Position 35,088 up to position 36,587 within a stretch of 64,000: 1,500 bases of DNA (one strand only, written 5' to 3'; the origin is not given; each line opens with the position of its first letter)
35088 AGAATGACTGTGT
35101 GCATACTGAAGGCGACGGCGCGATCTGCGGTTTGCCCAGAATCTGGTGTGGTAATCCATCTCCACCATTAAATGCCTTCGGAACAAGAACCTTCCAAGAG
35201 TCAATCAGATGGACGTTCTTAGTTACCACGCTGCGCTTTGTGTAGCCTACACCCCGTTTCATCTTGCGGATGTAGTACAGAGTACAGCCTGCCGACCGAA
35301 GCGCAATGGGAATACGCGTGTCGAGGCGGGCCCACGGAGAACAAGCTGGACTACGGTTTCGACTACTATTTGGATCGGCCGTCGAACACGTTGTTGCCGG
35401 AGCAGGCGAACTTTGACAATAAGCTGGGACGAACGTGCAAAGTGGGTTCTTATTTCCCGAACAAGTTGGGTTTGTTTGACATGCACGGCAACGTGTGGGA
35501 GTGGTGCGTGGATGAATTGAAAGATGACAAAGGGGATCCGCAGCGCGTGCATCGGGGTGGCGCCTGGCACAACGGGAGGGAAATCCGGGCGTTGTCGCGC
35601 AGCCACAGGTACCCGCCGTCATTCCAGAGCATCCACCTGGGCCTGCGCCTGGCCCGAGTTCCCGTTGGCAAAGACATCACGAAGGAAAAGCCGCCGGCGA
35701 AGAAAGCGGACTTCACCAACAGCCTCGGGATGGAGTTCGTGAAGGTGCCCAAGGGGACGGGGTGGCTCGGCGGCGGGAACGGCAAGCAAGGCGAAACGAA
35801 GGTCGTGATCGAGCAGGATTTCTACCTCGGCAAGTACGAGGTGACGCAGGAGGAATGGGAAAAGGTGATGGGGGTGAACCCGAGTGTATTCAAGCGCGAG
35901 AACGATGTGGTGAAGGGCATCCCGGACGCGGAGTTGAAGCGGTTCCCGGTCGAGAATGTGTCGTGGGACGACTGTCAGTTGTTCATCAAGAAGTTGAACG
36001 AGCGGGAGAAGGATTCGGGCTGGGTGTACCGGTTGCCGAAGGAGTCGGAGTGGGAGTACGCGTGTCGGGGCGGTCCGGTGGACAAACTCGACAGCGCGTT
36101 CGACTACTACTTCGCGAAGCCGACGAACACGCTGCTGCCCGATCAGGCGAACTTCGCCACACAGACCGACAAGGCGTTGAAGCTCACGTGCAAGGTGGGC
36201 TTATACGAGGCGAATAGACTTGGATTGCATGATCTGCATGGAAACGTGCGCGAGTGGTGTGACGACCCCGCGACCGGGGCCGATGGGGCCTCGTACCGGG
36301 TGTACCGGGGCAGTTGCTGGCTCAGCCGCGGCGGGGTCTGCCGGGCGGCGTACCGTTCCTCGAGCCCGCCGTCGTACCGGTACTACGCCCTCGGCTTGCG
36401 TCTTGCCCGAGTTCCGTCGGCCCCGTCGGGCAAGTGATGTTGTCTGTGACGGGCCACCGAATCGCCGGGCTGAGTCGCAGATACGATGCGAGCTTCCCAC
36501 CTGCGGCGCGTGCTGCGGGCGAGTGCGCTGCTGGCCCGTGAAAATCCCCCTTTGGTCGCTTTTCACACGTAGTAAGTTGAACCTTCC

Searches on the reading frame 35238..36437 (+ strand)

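Call 64: search_protein_families(library=pfam, proteins=[window:35238-36437:+], max_evalue=0.00001)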
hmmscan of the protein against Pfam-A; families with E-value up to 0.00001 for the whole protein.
window:35238-36437:+ (399 aa): 1 family
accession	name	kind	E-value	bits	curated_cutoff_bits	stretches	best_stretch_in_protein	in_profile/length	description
PF03781.23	FGE-sulfatase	-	1.1e-61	209.2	23.3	2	167-391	5-255/255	Sulfatase-modifying factor enzyme 1-like domain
